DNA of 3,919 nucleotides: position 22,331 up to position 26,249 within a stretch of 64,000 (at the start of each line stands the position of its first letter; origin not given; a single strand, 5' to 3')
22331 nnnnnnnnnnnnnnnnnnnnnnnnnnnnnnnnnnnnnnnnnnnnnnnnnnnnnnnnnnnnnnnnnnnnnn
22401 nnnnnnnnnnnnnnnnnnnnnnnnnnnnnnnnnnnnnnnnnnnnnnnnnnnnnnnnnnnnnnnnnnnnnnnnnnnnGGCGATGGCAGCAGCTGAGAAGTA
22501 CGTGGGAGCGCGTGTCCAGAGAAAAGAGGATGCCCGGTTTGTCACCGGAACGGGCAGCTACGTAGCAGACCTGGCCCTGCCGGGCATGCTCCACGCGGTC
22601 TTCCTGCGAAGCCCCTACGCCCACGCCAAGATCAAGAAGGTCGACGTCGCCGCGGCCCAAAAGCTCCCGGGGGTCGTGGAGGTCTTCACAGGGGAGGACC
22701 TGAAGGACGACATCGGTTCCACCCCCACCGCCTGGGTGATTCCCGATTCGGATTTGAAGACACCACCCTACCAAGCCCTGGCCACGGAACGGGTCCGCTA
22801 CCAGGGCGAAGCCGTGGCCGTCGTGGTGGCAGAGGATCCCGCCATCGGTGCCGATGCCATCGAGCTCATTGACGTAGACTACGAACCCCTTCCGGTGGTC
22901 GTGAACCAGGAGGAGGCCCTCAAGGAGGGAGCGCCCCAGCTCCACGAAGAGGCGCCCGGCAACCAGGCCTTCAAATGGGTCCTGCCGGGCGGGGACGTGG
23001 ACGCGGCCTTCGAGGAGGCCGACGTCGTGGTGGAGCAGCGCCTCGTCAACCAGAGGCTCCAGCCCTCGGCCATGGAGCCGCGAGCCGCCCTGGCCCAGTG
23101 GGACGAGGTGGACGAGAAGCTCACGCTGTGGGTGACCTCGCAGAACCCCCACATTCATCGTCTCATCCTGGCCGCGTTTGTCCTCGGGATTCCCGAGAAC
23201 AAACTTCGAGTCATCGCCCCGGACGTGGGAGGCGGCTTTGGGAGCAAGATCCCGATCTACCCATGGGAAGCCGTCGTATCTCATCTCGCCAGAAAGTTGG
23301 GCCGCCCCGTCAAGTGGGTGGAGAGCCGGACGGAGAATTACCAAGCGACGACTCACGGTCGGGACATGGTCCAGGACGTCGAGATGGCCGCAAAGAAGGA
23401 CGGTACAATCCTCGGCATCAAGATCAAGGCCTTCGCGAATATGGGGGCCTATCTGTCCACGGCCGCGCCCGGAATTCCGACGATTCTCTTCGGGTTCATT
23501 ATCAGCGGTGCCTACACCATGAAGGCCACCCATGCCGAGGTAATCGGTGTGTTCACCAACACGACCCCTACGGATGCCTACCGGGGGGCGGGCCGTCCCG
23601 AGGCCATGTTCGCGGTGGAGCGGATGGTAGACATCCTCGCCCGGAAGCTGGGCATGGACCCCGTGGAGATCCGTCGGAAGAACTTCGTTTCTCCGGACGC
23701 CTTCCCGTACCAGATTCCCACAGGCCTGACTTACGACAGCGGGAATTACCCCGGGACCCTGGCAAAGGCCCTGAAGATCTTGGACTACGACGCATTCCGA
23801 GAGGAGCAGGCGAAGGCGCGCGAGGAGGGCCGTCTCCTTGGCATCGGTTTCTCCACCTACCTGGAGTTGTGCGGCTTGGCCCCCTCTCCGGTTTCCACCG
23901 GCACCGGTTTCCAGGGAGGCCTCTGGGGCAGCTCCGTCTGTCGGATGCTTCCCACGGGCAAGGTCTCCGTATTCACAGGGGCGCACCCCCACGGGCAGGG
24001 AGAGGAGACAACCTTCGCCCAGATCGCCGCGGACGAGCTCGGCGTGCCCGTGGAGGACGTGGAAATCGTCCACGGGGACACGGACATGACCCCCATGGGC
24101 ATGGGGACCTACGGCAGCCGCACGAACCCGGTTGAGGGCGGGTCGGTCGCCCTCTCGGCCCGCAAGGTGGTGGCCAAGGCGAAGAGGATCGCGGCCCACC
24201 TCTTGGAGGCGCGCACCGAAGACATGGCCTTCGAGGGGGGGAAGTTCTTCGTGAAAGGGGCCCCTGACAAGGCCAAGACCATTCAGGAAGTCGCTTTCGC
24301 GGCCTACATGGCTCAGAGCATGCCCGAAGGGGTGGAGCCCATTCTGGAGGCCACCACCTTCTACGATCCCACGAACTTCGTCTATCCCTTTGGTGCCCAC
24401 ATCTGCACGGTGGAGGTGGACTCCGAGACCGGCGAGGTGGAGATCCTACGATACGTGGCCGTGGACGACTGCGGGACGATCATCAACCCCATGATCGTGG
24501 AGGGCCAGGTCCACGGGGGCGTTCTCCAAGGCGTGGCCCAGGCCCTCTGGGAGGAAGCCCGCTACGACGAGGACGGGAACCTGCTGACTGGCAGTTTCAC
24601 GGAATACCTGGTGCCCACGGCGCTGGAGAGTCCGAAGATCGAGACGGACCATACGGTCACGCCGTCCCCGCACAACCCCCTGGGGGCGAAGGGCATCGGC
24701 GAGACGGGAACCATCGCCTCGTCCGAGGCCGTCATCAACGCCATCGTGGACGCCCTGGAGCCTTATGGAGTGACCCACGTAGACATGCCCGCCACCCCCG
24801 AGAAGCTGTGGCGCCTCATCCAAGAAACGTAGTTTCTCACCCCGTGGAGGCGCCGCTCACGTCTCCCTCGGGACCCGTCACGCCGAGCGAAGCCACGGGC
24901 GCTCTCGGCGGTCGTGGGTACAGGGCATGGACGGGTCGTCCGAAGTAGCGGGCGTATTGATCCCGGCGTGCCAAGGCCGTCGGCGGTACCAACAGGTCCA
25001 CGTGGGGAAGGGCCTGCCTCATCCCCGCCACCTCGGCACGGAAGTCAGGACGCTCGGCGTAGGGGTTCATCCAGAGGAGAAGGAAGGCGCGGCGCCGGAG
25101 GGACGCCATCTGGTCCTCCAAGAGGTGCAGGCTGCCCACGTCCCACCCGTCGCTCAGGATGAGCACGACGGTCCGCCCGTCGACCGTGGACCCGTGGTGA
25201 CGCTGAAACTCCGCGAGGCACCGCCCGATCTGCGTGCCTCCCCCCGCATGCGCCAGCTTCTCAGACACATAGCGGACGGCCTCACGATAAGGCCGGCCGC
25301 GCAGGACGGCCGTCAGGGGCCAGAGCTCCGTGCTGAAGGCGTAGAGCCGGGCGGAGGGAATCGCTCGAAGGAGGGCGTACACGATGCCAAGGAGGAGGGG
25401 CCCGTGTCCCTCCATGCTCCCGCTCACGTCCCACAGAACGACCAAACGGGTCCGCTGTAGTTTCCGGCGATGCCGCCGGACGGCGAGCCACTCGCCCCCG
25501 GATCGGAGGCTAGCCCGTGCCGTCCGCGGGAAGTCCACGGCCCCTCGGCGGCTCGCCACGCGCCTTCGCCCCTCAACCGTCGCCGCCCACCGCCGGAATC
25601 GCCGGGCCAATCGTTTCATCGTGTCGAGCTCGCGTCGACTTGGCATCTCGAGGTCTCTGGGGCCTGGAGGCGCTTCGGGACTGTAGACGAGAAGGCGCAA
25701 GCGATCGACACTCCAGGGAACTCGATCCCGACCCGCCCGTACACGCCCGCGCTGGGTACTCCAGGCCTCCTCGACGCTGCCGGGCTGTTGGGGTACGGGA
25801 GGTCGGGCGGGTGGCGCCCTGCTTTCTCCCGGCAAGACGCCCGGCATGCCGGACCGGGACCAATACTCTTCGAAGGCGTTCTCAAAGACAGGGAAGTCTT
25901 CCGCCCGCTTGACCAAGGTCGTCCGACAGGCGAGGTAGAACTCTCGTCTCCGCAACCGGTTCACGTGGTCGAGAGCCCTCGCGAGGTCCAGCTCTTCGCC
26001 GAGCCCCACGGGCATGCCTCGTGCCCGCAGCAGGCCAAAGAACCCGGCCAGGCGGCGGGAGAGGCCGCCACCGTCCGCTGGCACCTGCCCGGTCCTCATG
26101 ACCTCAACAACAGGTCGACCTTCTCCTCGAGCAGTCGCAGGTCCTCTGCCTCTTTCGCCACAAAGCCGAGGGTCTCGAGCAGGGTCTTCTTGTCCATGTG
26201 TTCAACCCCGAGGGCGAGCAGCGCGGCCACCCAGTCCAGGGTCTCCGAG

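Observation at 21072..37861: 17-kb molybdenum / CO-dehydrogenase island with both form-II and form-I coxMSL sets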

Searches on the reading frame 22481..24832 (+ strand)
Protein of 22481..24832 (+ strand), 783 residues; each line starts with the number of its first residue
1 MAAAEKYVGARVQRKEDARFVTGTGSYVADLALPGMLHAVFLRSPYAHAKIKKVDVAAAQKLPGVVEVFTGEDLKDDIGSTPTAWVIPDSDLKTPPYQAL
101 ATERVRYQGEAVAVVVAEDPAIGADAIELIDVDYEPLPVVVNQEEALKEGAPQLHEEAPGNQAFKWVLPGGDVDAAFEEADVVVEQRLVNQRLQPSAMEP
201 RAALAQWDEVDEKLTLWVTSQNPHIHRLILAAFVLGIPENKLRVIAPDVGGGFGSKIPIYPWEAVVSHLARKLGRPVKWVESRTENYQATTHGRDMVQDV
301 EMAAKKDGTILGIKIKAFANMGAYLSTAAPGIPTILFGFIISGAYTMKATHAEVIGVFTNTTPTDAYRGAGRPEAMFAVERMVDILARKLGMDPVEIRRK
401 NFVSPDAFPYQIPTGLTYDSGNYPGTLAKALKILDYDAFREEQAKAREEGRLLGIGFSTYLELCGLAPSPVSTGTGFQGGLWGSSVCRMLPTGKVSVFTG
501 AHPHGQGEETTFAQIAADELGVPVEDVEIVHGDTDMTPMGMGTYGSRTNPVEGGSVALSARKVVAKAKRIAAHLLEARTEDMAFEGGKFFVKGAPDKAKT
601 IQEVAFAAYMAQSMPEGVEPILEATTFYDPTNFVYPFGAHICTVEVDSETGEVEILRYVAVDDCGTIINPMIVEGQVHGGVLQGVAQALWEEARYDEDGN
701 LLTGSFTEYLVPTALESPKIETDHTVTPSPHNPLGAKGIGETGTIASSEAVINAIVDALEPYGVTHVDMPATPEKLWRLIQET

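Call 4: search_protein_families(library=pfam, proteins=[window:22481-24832:+])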
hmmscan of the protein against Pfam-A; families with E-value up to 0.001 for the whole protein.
window:22481-24832:+ (783 aa): 3 families
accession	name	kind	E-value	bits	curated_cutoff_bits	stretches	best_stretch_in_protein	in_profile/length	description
PF20256.3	MoCoBD_2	-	2.1e-93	313.4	27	1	429-718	1-283/283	Molybdopterin cofactor-binding domain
PF02738.23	MoCoBD_1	-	2.5e-89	299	27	1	154-402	1-244/244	Molybdopterin cofactor-binding domain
PF01315.27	Ald_Xan_dh_C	-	1.7e-29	102.8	31.3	1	22-138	1-110/110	Aldehyde oxidase and xanthine dehydrogenase, a/b hammerhead domain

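Call 6: search_protein_families(library=ncbifam, proteins=[window:22481-24832:+], max_evalue=0.00001)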
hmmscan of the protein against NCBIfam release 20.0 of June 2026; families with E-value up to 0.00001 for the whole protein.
window:22481-24832:+ (783 aa): 13 families
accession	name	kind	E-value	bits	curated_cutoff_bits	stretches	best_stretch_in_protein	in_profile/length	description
TIGR02416.1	CO_dehy_Mo_lg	equivalog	1.7e-250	833.3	991.15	1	16-778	1-769/770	aerobic carbon-monoxide dehydrogenase large subunit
NF041018.1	glyceraldDH_alpha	equivalog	5e-228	759.2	790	1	6-776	1-740/741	glyceraldehyde dehydrogenase subunit alpha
NF040766.1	CODH_aero_grp5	exception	1.8e-199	664.7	950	2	5-605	2-591/785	aerobic carbon-monoxide dehydrogenase large subunit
NF043082.1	XdhA_XDHase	equivalog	9.7e-144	480.3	780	1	8-781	1-753/758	xanthine dehydrogenase subunit XdhA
TIGR03194.1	4hydrxCoA_A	equivalog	8.8e-140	467.5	994.55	1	21-779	10-745/746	4-hydroxybenzoyl-CoA reductase subunit alpha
NF007426.0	PRK09970.1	equivalog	1.2e-139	466.7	916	1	5-781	3-756/761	xanthine dehydrogenase molybdenum-binding subunit XdhA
TIGR03196.1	pucD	equivalog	5.3e-107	359.1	783.65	1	12-776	7-754/763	xanthine dehydrogenase subunit D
NF045668.1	pterin_aldehy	equivalog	1.1e-90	305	1100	1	4-777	171-901/905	molybdopterin-dependent aldehyde oxidoreductase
TIGR03313.1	Se_sel_red_Mo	hypoth_equivalog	1.2e-79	268.1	1101.9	3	489-778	667-947/951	molybdopterin-dependent oxidoreductase Mo/Fe-S-binding subunit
TIGR02965.1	xanthine_xdhB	equivalog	2.5e-79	267.4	849.5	1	14-781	7-755/758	xanthine dehydrogenase molybdopterin binding subunit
TIGR03311.1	Se_dep_XDH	equivalog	2.2e-78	264.3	830.45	2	7-406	161-544/848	selenium-dependent xanthine dehydrogenase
NF041671.1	peri_hyde_PaoC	equivalog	1.4e-73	248.5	1180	1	5-777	15-728/735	aldehyde oxidoreductase molybdenum-binding subunit PaoC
TIGR02969.1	mam_aldehyde_ox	subfamily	9e-42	142.7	1912.3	1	7-759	575-1279/1330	aldehyde oxidase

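Call 12: search_solved_structures(query=window:22481-24832:+, max_evalue=1e-50)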
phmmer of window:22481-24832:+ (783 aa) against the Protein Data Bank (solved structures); distinct sequences matched with E-value up to 1e-50: 10.
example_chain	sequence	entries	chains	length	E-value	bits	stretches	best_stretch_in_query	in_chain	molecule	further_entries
8uem_A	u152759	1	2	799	2.7e-232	776.6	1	10-781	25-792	Carbon monoxide dehydrogenase (Large chain), CoxL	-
1ffu_B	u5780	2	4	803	1.3e-205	688.3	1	8-782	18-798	CUTL, MOLYBDOPROTEIN OF CARBON MONOXIDE DEHYDROGENASE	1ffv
1zxi_B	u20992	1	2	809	9.8e-199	665.6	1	8-779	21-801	Carbon monoxide dehydrogenase large chain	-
1n5w_B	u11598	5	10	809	1e-198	665.6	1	8-779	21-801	Carbon monoxide dehydrogenase large chain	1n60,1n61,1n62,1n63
1t3q_B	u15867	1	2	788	1.2e-168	566.2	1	3-782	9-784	quinoline 2-oxidoreductase large subunit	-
7dqx_A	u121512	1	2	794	4.1e-147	494.9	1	5-778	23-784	6-hydroxypseudooxynicotine dehydrogenase complex subunit gamma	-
4zoh_A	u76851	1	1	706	4.9e-137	461.6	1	7-760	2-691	Putative oxidoreductase molybdopterin-binding subunit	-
1rm6_A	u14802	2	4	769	9.6e-96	325.1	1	8-780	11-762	4-hydroxybenzoyl-CoA reductase alpha subunit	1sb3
1sij_A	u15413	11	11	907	1.7e-58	201.9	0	8-564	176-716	Aldehyde oxidoreductase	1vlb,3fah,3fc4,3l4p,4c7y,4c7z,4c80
3hrd_A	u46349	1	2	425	2.1e-52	181.8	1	15-402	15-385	Nicotinate dehydrogenase large molybdopterin subunit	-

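Call 80: search_dna_similar(query=window:22481-24832:+, collection=plasmids, mode=protein, max_rows=40, rows=spread)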
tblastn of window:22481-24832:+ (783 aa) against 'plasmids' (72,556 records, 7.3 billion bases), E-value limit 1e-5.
Records with a match: 1189; places in all: 2062; records where one place covers at least 80% of the query: 1003.
Best place of each record, by identity: <60% 1189.
By first word of the organism name: Rhizobium 162; Sinorhizobium 155; Pantoea 93; Pseudosulfitobacter 90; Agrobacterium 41; Azospirillum 36; Sulfitobacter 32; Streptomyces 28; Deinococcus 21; Paracoccus 21; and 141 more.
By predicted mobility (MOB-suite, as given by PLSDB): non-mobilizable 759; conjugative 291; mobilizable 139.
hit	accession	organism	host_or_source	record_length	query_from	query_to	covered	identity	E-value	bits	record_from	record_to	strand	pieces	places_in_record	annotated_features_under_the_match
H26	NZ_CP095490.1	Halorientalis marina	cell culture,salt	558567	8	783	99%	53.4%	0e+0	784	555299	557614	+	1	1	molybdopterin cofactor-binding domain-containing protein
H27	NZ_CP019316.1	Tateyamaria omphalii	Single cell,seawater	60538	8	781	98%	47.6%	0e+0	688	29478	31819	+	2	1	none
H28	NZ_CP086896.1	Pseudosulfitobacter pseudonitzschiae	Skeletonema costatum,The surface ...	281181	8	782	99%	47.1%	0e+0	683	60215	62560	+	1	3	xanthine dehydrogenase family protein molybdopterin-binding subunit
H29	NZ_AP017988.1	Aminobacter sp. SS-2016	Lotus japoicus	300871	6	780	99%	42.5%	2e-150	494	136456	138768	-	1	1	xanthine dehydrogenase family protein molybdopterin-binding subunit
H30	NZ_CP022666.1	Rhizobium leguminosarum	single cell,root nodules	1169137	6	782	99%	40.8%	2e-154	506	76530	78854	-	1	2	record has no annotation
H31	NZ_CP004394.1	Celeribacter indicus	-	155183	14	782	98%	38.8%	6e-132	440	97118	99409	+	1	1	xanthine dehydrogenase family protein molybdopterin-binding subunit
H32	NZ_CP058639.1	Rhodococcus sp. ZPP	cell culture,soil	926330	4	779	99%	37.2%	2e-102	400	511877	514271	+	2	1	none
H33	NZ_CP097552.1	Dinoroseobacter shibae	Alexandrium ostenfeldii,pure culture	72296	5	778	99%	36.7%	7e-133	443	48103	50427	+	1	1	xanthine dehydrogenase family protein molybdopterin-binding subunit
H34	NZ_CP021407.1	Pacificitalea manganoxidans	cell culture,sediment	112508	8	776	98%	36.0%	4e-121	409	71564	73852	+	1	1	xanthine dehydrogenase family protein molybdopterin-binding subunit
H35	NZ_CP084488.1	Ensifer adhaerens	cellculture,soil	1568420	6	782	99%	34.4%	1e-94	332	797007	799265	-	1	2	none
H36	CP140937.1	Sinorhizobium meliloti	Medicago lupulina,whole organism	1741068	8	781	99%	33.9%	7e-94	329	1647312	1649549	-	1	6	xanthine dehydrogenase family protein molybdopterin-binding subunit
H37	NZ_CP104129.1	Sinorhizobium sp. M103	Phaseolus vulgaris,cell ...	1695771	8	781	99%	33.6%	9e-92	323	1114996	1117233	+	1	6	none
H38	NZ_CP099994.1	Halorussus salilacus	cell culture,Substrate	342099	5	783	99%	32.2%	6e-91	320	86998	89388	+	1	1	xanthine dehydrogenase family protein molybdopterin-binding subunit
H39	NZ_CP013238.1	Clostridium butyricum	Microbial isolate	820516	7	781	99%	31.1%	3e-69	256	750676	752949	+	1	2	molybdopterin cofactor-binding domain-containing protein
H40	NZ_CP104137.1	Sinorhizobium sp. C101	Phaseolus vulgaris,cell ...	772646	8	745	94%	31.5%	2e-70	259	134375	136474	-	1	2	xanthine dehydrogenase family protein molybdopterin-binding subunit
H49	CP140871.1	Rhizobium ruizarguesonis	Trifolium pratense,whole organism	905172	6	776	98%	26.5%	3e-24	117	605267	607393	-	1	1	paoC: aldehyde oxidoreductase molybdenum-binding subunit PaoC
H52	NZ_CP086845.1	Pseudosulfitobacter pseudonitzschiae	Trieres chinensis,The surface seawater ...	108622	19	776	97%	26.3%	2e-43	178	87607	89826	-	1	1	xdhB: xanthine dehydrogenase molybdopterin binding subunit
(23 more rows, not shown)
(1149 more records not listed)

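Call 81: get_annotated_region(hit=H26, flank=4000)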
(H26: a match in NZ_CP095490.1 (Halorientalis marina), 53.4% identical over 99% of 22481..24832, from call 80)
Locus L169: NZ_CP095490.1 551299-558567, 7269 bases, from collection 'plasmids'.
description: Halorientalis marina strain GDY88 plasmid unnamed3, complete sequence
organism: Halorientalis marina (NCBI taxid 2931976)
taxonomy: Archaea; Euryarchaeota; Halobacteria; Halobacteriales; Haloarculaceae; Halorientalis; Halorientalis marina
host: -; source: cell culture,salt; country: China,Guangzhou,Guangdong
typing (MOB-suite, as given by PLSDB): non-mobilizable; mating-pair formation MPF_T
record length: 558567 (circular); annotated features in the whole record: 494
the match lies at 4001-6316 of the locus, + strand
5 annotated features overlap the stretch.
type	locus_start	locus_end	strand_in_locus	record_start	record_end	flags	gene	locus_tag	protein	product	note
CDS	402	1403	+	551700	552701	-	-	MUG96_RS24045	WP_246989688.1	putative sulfate exporter family transporter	-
CDS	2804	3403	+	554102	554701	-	-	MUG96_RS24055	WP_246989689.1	SRPBCC domain-containing protein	-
CDS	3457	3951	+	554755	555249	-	-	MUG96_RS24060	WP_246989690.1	(2Fe-2S)-binding protein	-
CDS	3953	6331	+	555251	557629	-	-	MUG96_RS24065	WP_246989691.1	molybdopterin cofactor-binding domain-containing protein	-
CDS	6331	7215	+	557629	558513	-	-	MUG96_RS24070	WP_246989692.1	xanthine dehydrogenase family protein subunit M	-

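Call 82: get_annotated_region(hit=H28, flank=4000)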
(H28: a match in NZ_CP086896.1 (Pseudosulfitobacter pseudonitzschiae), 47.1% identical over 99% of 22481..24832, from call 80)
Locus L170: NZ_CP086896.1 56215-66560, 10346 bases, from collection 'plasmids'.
description: Pseudosulfitobacter pseudonitzschiae strain SC1-37 plasmid P2, complete sequence
organism: Pseudosulfitobacter pseudonitzschiae (NCBI taxid 1402135)
taxonomy: Bacteria; Pseudomonadota; Alphaproteobacteria; Rhodobacterales; Roseobacteraceae; Pseudosulfitobacter; Pseudosulfitobacter pseudonitzschiae
host: -; source: Skeletonema costatum,The surface seawater at the Pearl River Estuary; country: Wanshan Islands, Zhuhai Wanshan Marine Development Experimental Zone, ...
typing (MOB-suite, as given by PLSDB): non-mobilizable; replicon rep_cluster_558
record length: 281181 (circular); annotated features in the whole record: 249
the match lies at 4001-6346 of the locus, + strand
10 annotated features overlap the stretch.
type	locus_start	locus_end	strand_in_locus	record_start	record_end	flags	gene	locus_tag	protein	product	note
CDS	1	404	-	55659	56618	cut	-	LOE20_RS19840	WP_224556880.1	YVTN family beta-propeller repeat protein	-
CDS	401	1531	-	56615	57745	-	-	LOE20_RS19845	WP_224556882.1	ABC transporter substrate-binding protein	-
CDS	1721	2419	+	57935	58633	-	pedF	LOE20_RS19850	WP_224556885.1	cytochrome c-550 PedF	-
CDS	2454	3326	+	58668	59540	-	-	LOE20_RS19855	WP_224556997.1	transporter substrate-binding domain-containing protein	-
CDS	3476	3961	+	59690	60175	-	-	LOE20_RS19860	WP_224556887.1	(2Fe-2S)-binding protein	-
CDS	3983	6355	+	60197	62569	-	-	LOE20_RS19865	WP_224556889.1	xanthine dehydrogenase family protein molybdopterin-binding subunit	-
CDS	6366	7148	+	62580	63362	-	-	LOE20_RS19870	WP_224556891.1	xanthine dehydrogenase family protein subunit M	-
CDS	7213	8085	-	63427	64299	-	-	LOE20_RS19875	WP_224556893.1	FAD:protein FMN transferase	GO:0017013 - protein flavinylation [Evidence IEA]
CDS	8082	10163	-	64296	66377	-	-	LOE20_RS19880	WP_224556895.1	4Fe-4S binding protein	-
CDS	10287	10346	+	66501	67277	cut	-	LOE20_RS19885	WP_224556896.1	ABC transporter permease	-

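Call 83: get_annotated_region(hit=H52, flank=1000)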
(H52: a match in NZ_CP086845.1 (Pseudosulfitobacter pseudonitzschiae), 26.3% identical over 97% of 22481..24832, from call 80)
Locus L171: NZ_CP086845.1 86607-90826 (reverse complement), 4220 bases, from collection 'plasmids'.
description: Pseudosulfitobacter pseudonitzschiae strain TC12-31 plasmid P6, complete sequence
organism: Pseudosulfitobacter pseudonitzschiae (NCBI taxid 1402135)
taxonomy: Bacteria; Pseudomonadota; Alphaproteobacteria; Rhodobacterales; Roseobacteraceae; Pseudosulfitobacter; Pseudosulfitobacter pseudonitzschiae
host: -; source: Trieres chinensis,The surface seawater at the Pearl River Estuary; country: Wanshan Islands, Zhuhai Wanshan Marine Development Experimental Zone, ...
typing (MOB-suite, as given by PLSDB): non-mobilizable; replicon rep_cluster_361
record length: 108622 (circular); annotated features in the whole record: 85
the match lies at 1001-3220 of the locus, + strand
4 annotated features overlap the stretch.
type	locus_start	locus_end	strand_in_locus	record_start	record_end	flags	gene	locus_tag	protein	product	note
CDS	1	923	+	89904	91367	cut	xdhA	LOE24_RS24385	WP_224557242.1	xanthine dehydrogenase small subunit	GO:0009115 - xanthine catabolic process [Evidence IEA]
CDS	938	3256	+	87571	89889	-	xdhB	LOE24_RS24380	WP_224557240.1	xanthine dehydrogenase molybdopterin binding subunit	GO:0009115 - xanthine catabolic process [Evidence IEA]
CDS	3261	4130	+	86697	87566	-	xdhC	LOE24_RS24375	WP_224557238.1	xanthine dehydrogenase accessory protein XdhC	GO:0065003 - protein-containing complex assembly [Evidence IEA]; GO:0009115 - xanthine catabolic process [Evidence IEA]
CDS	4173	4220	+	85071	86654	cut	-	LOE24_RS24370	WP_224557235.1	xanthine/uracil/vitamin C permease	-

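Call 84: get_annotated_region(hit=H49, flank=1000)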
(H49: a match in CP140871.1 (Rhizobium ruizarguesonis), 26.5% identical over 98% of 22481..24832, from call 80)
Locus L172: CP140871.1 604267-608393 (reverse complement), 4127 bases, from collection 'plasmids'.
description: Rhizobium ruizarguesonis strain TP15 plasmid pRlX3, complete sequence
organism: Rhizobium ruizarguesonis (NCBI taxid 2081791)
taxonomy: Bacteria; Pseudomonadota; Alphaproteobacteria; Hyphomicrobiales; Rhizobiaceae; Rhizobium; Rhizobium ruizarguesonis
host: -; source: Trifolium pratense,whole organism; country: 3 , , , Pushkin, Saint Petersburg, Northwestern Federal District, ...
typing (MOB-suite, as given by PLSDB): conjugative; relaxase MOBQ; mating-pair formation MPF_T
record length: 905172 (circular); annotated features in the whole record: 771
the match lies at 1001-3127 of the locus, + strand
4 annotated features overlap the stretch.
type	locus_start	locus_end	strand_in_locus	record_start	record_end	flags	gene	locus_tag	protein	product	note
CDS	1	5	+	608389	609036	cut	paoA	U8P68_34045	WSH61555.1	aldehyde dehydrogenase iron-sulfur subunit PaoA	-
CDS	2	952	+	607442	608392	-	-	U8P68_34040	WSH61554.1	xanthine dehydrogenase family protein subunit M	-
CDS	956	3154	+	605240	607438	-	paoC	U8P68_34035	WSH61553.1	aldehyde oxidoreductase molybdenum-binding subunit PaoC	-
CDS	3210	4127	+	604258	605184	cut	-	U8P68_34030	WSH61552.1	XdhC family protein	-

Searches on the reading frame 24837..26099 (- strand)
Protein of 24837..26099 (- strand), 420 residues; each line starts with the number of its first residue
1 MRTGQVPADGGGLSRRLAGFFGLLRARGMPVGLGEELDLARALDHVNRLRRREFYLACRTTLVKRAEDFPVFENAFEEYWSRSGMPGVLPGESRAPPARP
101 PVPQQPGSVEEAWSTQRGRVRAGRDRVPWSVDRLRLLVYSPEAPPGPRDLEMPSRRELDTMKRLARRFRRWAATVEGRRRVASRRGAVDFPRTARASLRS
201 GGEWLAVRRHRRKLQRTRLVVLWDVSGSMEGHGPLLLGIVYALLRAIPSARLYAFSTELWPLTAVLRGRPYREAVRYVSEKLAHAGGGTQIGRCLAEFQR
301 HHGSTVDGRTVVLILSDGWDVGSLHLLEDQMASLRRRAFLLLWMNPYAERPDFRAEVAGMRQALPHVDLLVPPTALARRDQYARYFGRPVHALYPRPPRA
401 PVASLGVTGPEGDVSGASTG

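Call 4: search_protein_families(library=pfam, proteins=[window:24837-26099:-])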
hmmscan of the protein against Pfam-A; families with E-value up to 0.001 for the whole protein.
window:24837-26099:- (420 aa): 1 family
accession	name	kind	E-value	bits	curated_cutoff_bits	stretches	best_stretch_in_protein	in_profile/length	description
PF05762.20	VWA_CoxE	-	3.5e-50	170.9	26.4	1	163-376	4-219/222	VWA domain containing CoxE-like protein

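Call 6: search_protein_families(library=ncbifam, proteins=[window:24837-26099:-], max_evalue=0.00001)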
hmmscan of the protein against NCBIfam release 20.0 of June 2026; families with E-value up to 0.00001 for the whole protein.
window:24837-26099:- (420 aa): 1 family
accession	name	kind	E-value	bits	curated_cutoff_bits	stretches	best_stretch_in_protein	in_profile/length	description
NF047783.1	VWA_dom_MadC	equivalog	5.7e-18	65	600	1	162-350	274-458/498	MadC family VWA domain-containing protein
